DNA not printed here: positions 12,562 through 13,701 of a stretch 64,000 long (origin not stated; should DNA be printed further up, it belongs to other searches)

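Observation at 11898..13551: sdhB-sdhC-sdhD operon with no flavoprotein subunit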

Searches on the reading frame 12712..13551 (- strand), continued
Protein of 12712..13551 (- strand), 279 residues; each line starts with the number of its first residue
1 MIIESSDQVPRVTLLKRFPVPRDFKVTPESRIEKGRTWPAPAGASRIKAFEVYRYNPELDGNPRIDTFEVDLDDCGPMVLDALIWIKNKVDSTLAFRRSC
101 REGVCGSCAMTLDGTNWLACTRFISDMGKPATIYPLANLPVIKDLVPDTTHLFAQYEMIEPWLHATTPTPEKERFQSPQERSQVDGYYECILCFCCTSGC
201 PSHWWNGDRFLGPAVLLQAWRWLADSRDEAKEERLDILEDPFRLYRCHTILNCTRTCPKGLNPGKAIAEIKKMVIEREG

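Call 45: search_dna_similar(query=L089:2635-4476:+, collection=plasmids, mode=protein, max_rows=60, max_evalue=1e-20)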
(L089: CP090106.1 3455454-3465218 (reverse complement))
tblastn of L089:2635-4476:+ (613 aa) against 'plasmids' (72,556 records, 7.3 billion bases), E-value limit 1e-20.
Records with a match: 498; places in all: 544; records where one place covers at least 80% of the query: 333.
Best place of each record, by identity: >=99% 1; 95-99% 3; 90-95% 2; 80-90% 1; 60-80% 6; <60% 485.
By first word of the organism name: Ralstonia 136; Rhizobium 130; Mesorhizobium 18; Paracoccus 16; Escherichia 14; Bradyrhizobium 10; Azospirillum 10; Caballeronia 9; Paraburkholderia 9; Streptomyces 8; and 76 more.
By predicted mobility (MOB-suite, as given by PLSDB): non-mobilizable 286; mobilizable 170; conjugative 42.
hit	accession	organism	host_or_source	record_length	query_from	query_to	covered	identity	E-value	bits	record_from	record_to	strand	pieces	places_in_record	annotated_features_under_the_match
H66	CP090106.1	Sinorhizobium meliloti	Medicago,Cell culture,Plant nodule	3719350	1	613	100%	100.0%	0e+0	1223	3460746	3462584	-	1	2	sdhA: succinate dehydrogenase flavoprotein subunit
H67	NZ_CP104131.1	Sinorhizobium sp. K101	Phaseolus vulgaris,cell ...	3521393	1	613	100%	98.5%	0e+0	1206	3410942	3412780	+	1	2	none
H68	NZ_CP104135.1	Sinorhizobium sp. C101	Phaseolus vulgaris,cell ...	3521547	1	613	100%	98.5%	0e+0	1206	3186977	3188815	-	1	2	none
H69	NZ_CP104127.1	Sinorhizobium sp. M103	Phaseolus vulgaris,cell ...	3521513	1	613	100%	98.5%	0e+0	1206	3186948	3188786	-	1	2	none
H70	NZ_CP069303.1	Shinella sp. PSBB067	monoisolate,Minnesota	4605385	1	613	100%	93.6%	0e+0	1169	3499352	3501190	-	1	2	none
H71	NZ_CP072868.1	Rhizobium sp. NLR16a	lentil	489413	5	613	99%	91.1%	0e+0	1130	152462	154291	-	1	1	sdhA: succinate dehydrogenase flavoprotein subunit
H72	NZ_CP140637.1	Rhizobium indigoferae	Indigofera amblyantha,Pure culture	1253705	1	613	100%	89.9%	0e+0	1117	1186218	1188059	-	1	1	record has no annotation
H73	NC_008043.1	Ruegeria sp. TM1040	-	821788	13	613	98%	75.7%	0e+0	898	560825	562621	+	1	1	sdhA: succinate dehydrogenase flavoprotein subunit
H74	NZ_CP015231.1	Tritonibacter mobilis F1926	cell culture,seawater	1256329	13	613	98%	75.4%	0e+0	894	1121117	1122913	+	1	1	record has no annotation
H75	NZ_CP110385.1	Tritonibacter mobilis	-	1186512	13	613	98%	75.4%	0e+0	894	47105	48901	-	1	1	record has no annotation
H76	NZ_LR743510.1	Methylobacterium bullatum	-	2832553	1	613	100%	68.6%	0e+0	842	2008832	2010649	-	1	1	none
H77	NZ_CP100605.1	Bradyrhizobium sp. Ash2021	-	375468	3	613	100%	67.9%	0e+0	823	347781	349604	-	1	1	sdhA: succinate dehydrogenase flavoprotein subunit | sdhD: succinate dehydrogenase, hydrophobic membrane anchor protein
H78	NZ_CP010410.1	Xanthomonas sacchari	cell culture,rice seeds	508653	13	613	98%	65.9%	0e+0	805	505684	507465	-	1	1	sdhA: succinate dehydrogenase flavoprotein subunit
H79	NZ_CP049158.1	Caballeronia sp. SBC1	whole organism,soil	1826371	21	613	97%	53.7%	0e+0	585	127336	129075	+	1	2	none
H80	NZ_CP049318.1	Caballeronia sp. SBC2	whole organism,soil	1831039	21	613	97%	53.7%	0e+0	585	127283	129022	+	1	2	none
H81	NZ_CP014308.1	Burkholderia sp. PAMC 26561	single cell,lichen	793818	21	613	97%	53.5%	0e+0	586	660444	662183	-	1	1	sdhA: succinate dehydrogenase flavoprotein subunit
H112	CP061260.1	Escherichia coli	Homo sapiens,cell culture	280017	21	576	91%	52.1%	2e-160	516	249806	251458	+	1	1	sdhA: succinate dehydrogenase flavoprotein subunit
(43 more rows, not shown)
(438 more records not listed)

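Call 47: search_protein_families(library=pfam, proteins=[L013:1704-3317:-, L080:6995-8347:+, L034:12654-13058:+, L035:695-1291:+, L073:12179-12535:+, L082:2565-2912:+, L058:7640-8026:-, L005:13067-13555:-, L007:2477-2776:+, L080:12369-12794:-], max_evalue=0.001)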
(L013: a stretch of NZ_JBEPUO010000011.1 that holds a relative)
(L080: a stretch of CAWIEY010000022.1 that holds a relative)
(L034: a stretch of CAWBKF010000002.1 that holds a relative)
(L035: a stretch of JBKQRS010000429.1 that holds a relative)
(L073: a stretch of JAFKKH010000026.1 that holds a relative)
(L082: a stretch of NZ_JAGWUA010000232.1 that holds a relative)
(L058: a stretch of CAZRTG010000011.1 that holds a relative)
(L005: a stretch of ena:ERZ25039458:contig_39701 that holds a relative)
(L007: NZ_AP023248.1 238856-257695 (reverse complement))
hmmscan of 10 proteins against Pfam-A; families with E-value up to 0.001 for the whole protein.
L013:1704-3317:- (537 aa): 6 families
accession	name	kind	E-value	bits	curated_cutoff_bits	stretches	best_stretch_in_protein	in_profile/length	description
PF07992.20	Pyr_redox_2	-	6.4e-62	210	26.1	1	143-436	2-291/291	Pyridine nucleotide-disulphide oxidoreductase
PF00070.33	Pyr_redox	-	1.4e-15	58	22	1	285-355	1-70/82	Pyridine nucleotide-disulphide oxidoreductase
PF00355.32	Rieske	-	1.4e-15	57.4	20.3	1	21-98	10-87/88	Rieske [2Fe-2S] domain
PF13738.12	Pyr_redox_3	-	3.2e-10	40.2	30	1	208-410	92-305/305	Pyridine nucleotide-disulphide oxidoreductase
PF14759.12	Reductase_C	-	4.6e-06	27.5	25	1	455-509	1-55/85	Reductase C-terminal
PF13806.12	Rieske_2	-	0.0007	19.9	27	0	21-102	10-96/104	Rieske-like [2Fe-2S] domain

L080:6995-8347:+ (450 aa): 0 families

L034:12654-13058:+ (134 aa): 3 families
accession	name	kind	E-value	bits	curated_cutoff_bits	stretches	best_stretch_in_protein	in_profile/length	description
PF22752.1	DUF488-N3i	-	4.4e-40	137.7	27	1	22-133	1-112/131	Inactive DUF488-N3 subclade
PF04343.18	DUF488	-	2.7e-32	112.4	22.2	1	25-132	2-121/121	Domain of unknown function DUF488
PF22751.1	DUF488-N3a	-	1.5e-25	90.2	27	1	23-132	1-114/118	Active DUF488-N3 subclade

L035:695-1291:+ (198 aa): 2 families
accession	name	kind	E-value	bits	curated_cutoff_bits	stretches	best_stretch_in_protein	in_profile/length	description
PF10006.14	DUF2249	-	4.4e-34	116.6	29.5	2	29-95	2-69/70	Uncharacterized conserved protein (DUF2249)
PF01206.22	TusA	-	2.2e-07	31.1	28.6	1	123-189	2-69/70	Sulfurtransferase TusA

L073:12179-12535:+ (118 aa): 0 families

L082:2565-2912:+ (115 aa): 1 family
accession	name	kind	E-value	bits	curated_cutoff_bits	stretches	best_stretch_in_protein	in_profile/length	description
PF02627.25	CMD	-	5.5e-24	84.4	23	1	22-103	1-82/84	Carboxymuconolactone decarboxylase family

L058:7640-8026:- (128 aa): 1 family
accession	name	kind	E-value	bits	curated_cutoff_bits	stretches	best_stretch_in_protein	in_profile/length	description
PF01883.24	FeS_assembly_P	-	7.3e-22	77.9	23.5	1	33-102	1-71/73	Iron-sulfur cluster assembly protein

L005:13067-13555:- (162 aa): 2 families
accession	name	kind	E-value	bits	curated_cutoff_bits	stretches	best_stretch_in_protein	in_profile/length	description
PF13664.11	DUF4149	-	0.00022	21.9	24.6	1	16-114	1-94/102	Domain of unknown function (DUF4149)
PF05425.18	CopD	-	0.00097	19.9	32.1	1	55-151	6-101/105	Copper resistance protein D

L007:2477-2776:+ (99 aa): 0 families

L080:12369-12794:- (141 aa): 0 families

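Call 48: get_annotated_region(hit=H73, flank=1500)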
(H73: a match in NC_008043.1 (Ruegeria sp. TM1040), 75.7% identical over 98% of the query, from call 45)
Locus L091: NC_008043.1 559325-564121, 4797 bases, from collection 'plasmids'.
description: Ruegeria sp. TM1040 megaplasmid, complete sequence
organism: Ruegeria sp. TM1040 (NCBI taxid 292414)
taxonomy: Bacteria; Pseudomonadota; Alphaproteobacteria; Rhodobacterales; Roseobacteraceae; Ruegeria; Ruegeria sp. TM1040
host: -; source: -; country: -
typing (MOB-suite, as given by PLSDB): non-mobilizable
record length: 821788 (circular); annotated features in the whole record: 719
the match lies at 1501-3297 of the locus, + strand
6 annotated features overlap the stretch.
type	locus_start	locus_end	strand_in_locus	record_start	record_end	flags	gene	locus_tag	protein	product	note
CDS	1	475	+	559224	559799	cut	-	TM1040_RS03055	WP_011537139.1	histidine phosphatase family protein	-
CDS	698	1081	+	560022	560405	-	sdhC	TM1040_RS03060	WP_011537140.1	succinate dehydrogenase, cytochrome b556 subunit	GO:0006099 - tricarboxylic acid cycle [Evidence IEA]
CDS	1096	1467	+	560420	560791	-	-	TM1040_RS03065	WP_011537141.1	succinate dehydrogenase, hydrophobic membrane anchor protein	-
CDS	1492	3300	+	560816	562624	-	sdhA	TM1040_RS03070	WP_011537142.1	succinate dehydrogenase flavoprotein subunit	GO:0022900 - electron transport chain [Evidence IEA]; GO:0006099 - tricarboxylic acid cycle [Evidence IEA]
CDS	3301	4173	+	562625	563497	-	-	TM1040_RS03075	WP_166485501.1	sulfotransferase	-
CDS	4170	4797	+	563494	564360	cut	-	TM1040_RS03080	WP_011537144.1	hypothetical protein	-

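Call 49: get_annotated_region(hit=H76, flank=1500)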
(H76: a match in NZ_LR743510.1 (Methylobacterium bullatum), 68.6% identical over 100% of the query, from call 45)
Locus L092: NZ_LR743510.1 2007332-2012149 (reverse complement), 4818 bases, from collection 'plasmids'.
description: Methylobacterium bullatum isolate mbul2 plasmid 1
organism: Methylobacterium bullatum (NCBI taxid 570505)
taxonomy: Bacteria; Pseudomonadota; Alphaproteobacteria; Hyphomicrobiales; Methylobacteriaceae; Methylobacterium; Methylobacterium bullatum
host: -; source: -; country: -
typing (MOB-suite, as given by PLSDB): non-mobilizable
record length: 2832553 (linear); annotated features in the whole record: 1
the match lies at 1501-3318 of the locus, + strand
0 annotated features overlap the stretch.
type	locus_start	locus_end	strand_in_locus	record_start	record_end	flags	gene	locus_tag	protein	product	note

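Call 50: get_annotated_region(hit=H77, flank=1500)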
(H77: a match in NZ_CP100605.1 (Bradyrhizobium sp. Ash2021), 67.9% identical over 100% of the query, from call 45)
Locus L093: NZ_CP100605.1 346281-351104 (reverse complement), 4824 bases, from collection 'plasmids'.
description: Bradyrhizobium sp. Ash2021 plasmid p_unamed, complete sequence
organism: Bradyrhizobium sp. Ash2021 (NCBI taxid 2954771)
taxonomy: Bacteria; Pseudomonadota; Alphaproteobacteria; Hyphomicrobiales; Nitrobacteraceae; Bradyrhizobium; Bradyrhizobium sp. Ash2021
host: -; source: -; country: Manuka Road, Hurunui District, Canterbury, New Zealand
typing (MOB-suite, as given by PLSDB): conjugative; relaxase MOBP; mating-pair formation MPF_T
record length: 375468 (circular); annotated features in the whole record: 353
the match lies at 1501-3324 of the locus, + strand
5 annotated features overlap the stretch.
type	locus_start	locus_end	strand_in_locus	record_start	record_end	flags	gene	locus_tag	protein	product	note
CDS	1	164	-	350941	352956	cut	hyfB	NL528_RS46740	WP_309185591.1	hydrogenase 4 subunit B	GO:0042773 - ATP synthesis coupled electron transport [Evidence IEA]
CDS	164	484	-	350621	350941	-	-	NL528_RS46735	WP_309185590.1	helix-turn-helix transcriptional regulator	-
CDS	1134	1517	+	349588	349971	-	sdhD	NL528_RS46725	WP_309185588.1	succinate dehydrogenase, hydrophobic membrane anchor protein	GO:0006099 - tricarboxylic acid cycle [Evidence IEA]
CDS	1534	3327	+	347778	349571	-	sdhA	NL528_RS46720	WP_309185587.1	succinate dehydrogenase flavoprotein subunit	GO:0022900 - electron transport chain [Evidence IEA]; GO:0006099 - tricarboxylic acid cycle [Evidence IEA]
CDS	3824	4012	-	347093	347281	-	-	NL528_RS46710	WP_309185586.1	hypothetical protein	-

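Call 51: get_annotated_region(hit=H112, flank=1500)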
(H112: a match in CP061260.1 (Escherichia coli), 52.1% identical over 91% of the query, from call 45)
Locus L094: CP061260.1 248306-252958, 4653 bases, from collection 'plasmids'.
description: Escherichia coli strain STEC1080 plasmid pSTEC1018_2, complete sequence
organism: Escherichia coli (NCBI taxid 562)
taxonomy: Bacteria; Pseudomonadota; Gammaproteobacteria; Enterobacterales; Enterobacteriaceae; Escherichia; Escherichia coli
host: -; source: Homo sapiens,cell culture; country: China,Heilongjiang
typing (MOB-suite, as given by PLSDB): non-mobilizable
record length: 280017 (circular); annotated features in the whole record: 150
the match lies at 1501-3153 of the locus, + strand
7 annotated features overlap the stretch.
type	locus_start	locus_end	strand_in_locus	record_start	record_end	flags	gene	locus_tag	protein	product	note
CDS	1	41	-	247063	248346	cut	gltA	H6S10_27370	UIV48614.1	citrate (Si)-synthase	-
CDS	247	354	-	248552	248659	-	-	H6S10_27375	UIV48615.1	hypothetical protein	-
CDS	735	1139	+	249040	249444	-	sdhC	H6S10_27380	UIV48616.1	succinate dehydrogenase cytochrome b556 subunit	-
CDS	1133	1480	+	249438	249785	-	sdhD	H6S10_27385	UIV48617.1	succinate dehydrogenase membrane anchor subunit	-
CDS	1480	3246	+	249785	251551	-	sdhA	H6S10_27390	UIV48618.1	succinate dehydrogenase flavoprotein subunit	-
CDS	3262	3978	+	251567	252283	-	sdhB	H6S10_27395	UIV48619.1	succinate dehydrogenase iron-sulfur subunit SdhB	-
CDS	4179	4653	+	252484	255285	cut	sucA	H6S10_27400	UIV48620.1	2-oxoglutarate dehydrogenase E1 component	-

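Call 52: get_annotated_region(hit=H81, flank=1500)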
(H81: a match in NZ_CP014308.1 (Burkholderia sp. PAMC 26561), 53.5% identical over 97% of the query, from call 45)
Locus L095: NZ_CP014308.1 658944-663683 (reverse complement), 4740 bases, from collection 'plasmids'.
description: Burkholderia sp. PAMC 26561 plasmid unnamed1, complete sequence
organism: Burkholderia sp. PAMC 26561 (NCBI taxid 1795043)
taxonomy: Bacteria; Pseudomonadota; Betaproteobacteria; Burkholderiales; Burkholderiaceae; Burkholderia; Burkholderia sp. PAMC 26561
host: -; source: single cell,lichen; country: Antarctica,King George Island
typing (MOB-suite, as given by PLSDB): non-mobilizable
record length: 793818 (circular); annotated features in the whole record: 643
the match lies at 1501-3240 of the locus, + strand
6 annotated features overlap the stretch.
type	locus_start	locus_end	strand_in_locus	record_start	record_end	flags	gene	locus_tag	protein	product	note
CDS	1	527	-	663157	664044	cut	-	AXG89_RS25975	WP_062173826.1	LysR family transcriptional regulator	-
CDS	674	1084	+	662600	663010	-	sdhC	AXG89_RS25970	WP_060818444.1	succinate dehydrogenase, cytochrome b556 subunit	GO:0006099 - tricarboxylic acid cycle [Evidence IEA]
CDS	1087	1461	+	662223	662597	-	sdhD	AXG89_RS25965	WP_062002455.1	succinate dehydrogenase, hydrophobic membrane anchor protein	GO:0006099 - tricarboxylic acid cycle [Evidence IEA]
CDS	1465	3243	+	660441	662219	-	sdhA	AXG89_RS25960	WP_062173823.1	succinate dehydrogenase flavoprotein subunit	GO:0022900 - electron transport chain [Evidence IEA]; GO:0006099 - tricarboxylic acid cycle [Evidence IEA]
CDS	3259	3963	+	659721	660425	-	-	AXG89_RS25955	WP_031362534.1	succinate dehydrogenase iron-sulfur subunit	-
CDS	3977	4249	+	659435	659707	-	-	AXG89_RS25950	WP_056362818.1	succinate dehydrogenase assembly factor 2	-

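Call 92: predict_structure(alignment_id=A2)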
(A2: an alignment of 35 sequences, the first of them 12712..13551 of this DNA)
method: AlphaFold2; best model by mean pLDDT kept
length: 279 residues; sequences in the alignment: 35
mean_pLDDT: 36.0   pTM: 0.29
mean pLDDT of the five models: 36.0, 33.1, 32.3, 30.6, 29.3
residues with pLDDT >= 90: 0; 70-90: 0; 50-70: 22; < 50: 257
segments of 3 or more residues with pLDDT < 50: 1-25, 38-41, 46-55, 66-279
pLDDT, mean of each block of 10 residues (from residue 1): 28 30 48 54 48 49 50 35 37 32 28 30 28 27 29 29 32 37 32 29 33 40 42 43 33 30 40 37
secondary structure, 60 per line:
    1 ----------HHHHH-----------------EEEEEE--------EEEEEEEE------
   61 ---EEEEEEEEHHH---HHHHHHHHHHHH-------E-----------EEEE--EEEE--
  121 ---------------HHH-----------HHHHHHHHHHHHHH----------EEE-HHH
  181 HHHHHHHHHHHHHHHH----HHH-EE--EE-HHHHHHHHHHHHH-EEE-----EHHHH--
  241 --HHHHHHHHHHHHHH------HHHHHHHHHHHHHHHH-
elements in order: H11-15 E33-38 E47-54 E64-71 H78-89 E109-112 E115-118 H150-163 E174-176 H178-196 H212-224 E226-228 H235-238 H243-256 H263-278
